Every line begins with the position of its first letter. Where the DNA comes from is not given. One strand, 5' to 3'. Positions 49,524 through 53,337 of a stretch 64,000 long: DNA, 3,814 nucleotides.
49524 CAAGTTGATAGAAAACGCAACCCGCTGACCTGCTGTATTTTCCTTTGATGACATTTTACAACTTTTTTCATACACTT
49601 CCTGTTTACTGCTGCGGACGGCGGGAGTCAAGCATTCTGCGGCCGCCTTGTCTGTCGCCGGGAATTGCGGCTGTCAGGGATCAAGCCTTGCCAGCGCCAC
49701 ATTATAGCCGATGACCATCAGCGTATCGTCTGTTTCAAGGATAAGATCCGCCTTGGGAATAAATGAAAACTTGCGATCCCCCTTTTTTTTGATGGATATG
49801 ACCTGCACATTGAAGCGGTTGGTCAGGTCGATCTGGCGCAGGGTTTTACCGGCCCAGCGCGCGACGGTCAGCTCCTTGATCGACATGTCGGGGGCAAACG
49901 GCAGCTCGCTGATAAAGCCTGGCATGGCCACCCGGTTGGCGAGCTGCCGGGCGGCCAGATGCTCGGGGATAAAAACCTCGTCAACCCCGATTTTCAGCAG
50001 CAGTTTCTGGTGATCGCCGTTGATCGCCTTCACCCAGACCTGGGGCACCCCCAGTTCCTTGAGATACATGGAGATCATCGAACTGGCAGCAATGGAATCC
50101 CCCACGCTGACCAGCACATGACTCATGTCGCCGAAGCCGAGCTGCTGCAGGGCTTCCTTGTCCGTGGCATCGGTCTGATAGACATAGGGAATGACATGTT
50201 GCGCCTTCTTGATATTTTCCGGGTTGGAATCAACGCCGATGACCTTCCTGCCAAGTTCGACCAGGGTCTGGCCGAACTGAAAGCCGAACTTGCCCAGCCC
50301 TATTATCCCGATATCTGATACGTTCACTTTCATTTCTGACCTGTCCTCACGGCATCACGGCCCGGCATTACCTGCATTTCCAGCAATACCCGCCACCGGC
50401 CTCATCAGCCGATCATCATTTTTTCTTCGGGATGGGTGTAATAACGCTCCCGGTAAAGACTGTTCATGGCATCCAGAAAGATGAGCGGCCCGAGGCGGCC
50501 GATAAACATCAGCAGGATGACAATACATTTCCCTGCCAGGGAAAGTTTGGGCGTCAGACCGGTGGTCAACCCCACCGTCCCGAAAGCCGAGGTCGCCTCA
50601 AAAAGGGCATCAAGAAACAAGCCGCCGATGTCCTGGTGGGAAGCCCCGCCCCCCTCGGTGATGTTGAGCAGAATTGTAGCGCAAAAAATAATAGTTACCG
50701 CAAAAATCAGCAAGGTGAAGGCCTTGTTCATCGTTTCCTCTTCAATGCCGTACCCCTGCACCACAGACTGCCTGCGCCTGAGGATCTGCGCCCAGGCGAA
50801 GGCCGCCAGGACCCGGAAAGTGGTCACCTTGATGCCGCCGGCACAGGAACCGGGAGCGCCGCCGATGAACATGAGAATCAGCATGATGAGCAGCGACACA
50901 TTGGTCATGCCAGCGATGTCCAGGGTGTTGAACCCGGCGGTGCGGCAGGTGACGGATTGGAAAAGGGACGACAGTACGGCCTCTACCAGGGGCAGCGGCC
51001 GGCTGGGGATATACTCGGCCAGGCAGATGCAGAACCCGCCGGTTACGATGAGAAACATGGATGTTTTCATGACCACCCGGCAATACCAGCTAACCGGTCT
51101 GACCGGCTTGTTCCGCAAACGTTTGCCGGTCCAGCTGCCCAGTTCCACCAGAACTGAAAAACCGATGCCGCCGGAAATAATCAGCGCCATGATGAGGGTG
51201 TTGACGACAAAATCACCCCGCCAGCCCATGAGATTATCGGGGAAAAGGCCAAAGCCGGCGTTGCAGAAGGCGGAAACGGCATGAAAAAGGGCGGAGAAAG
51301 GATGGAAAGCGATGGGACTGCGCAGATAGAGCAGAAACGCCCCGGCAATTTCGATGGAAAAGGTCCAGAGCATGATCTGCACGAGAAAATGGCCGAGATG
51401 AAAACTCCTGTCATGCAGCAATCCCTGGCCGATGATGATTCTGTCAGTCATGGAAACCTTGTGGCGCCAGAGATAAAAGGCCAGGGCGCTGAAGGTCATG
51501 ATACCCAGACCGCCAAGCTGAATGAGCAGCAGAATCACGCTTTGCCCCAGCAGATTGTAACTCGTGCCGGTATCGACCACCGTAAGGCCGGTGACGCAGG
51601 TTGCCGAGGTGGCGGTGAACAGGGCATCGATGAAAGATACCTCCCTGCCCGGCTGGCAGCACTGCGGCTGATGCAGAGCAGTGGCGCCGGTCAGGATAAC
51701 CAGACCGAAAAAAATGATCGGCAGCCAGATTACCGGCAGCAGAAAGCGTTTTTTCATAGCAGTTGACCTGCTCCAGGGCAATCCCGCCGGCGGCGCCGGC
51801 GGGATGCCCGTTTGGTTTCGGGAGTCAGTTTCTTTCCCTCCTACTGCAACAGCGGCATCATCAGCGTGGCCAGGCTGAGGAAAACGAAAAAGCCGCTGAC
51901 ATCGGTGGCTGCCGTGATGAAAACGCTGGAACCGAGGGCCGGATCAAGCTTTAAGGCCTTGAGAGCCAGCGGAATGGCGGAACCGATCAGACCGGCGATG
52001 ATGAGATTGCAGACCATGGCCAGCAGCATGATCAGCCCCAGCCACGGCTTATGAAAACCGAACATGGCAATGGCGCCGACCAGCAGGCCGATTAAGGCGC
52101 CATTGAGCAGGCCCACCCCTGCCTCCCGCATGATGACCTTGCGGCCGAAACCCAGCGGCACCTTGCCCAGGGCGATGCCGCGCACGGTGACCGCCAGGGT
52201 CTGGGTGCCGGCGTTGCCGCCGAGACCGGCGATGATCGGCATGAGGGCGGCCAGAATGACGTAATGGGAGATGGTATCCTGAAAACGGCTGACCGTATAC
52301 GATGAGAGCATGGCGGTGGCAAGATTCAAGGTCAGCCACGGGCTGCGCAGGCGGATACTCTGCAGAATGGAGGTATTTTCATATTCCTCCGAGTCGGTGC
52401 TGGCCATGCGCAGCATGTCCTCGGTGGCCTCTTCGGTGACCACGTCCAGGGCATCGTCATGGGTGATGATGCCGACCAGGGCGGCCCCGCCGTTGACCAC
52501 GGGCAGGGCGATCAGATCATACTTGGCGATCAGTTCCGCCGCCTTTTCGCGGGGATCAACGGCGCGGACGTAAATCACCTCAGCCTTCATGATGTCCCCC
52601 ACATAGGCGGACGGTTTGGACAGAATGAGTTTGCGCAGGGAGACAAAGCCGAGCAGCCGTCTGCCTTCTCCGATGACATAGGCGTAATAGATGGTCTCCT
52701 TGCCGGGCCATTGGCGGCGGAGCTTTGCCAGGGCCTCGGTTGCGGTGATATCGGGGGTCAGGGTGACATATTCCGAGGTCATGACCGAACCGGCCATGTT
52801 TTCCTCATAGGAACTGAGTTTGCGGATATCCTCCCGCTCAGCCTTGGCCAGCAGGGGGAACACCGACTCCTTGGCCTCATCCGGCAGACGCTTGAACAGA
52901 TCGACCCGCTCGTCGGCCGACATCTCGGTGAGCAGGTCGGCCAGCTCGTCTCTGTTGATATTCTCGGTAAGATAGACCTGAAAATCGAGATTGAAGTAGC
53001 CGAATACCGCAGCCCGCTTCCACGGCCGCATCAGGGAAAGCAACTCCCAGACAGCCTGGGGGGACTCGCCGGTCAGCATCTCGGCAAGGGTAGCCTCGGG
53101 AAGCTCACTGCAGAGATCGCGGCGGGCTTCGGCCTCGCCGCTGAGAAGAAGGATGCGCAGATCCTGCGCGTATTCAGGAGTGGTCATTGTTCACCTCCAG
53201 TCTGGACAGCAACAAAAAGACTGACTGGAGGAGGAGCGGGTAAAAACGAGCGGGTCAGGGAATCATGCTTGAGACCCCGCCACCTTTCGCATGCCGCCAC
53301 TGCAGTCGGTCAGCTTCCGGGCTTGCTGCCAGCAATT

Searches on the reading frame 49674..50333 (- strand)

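Call 27: search_protein_families(library=pfam, proteins=[window:49674-50333:-], max_evalue=0.00001)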
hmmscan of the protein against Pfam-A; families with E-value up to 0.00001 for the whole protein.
window:49674-50333:- (219 aa): 2 families
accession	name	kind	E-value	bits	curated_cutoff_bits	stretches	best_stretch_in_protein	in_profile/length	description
PF02254.24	TrkA_N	-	2.3e-22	79.9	23.8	1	9-123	2-116/116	TrkA-N domain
PF02080.26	TrkA_C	-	1.3e-10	41.4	27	1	159-216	11-65/71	TrkA-C domain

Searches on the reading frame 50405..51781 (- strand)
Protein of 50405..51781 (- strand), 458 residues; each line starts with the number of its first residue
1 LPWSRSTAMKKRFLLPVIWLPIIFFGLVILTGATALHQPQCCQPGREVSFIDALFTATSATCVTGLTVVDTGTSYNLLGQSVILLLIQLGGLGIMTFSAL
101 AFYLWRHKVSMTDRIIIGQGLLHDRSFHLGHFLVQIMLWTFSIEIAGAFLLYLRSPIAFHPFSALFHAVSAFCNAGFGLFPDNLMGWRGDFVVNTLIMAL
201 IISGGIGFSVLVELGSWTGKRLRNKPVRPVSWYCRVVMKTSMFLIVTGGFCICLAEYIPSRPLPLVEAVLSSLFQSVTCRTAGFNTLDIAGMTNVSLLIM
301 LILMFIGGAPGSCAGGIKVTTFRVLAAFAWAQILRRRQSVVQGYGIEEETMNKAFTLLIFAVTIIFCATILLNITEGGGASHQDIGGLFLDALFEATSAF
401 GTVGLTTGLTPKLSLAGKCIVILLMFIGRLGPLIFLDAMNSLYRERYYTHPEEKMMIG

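Call 27: search_protein_families(library=pfam, proteins=[window:50405-51781:-], max_evalue=0.00001)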
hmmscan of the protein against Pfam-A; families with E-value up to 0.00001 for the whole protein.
window:50405-51781:- (458 aa): 1 family
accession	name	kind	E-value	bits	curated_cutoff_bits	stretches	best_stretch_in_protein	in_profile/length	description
PF02386.22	TrkH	-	1e-54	186.3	27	1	45-431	58-482/502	Cation transport protein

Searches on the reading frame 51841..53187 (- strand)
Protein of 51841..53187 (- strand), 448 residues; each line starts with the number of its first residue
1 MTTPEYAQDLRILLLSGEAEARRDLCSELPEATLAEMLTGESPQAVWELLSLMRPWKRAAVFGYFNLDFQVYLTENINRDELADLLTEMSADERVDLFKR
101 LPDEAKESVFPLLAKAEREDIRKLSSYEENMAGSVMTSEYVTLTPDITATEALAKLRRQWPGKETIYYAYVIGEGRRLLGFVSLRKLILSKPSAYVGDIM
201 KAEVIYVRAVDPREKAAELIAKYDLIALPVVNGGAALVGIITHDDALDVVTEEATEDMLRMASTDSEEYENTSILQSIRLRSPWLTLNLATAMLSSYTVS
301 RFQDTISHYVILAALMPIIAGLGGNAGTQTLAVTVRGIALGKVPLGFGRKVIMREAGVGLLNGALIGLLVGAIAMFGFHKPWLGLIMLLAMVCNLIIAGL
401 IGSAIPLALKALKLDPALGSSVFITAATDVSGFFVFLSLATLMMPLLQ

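Call 28: search_protein_families(library=pfam, proteins=[window:51841-53187:-], max_evalue=0.001)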
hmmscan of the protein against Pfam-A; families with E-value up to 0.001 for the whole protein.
window:51841-53187:- (448 aa): 3 families
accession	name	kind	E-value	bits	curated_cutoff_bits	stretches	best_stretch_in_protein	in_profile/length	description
PF01769.21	MgtE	-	4.4e-32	111.4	27.6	1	316-438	1-124/125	Divalent cation transporter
PF03448.22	MgtE_N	-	1.9e-20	73.7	25.9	1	30-130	2-102/102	MgtE intracellular N domain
PF00571.33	CBS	-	6.2e-19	68.5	24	2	196-250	1-55/57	CBS domain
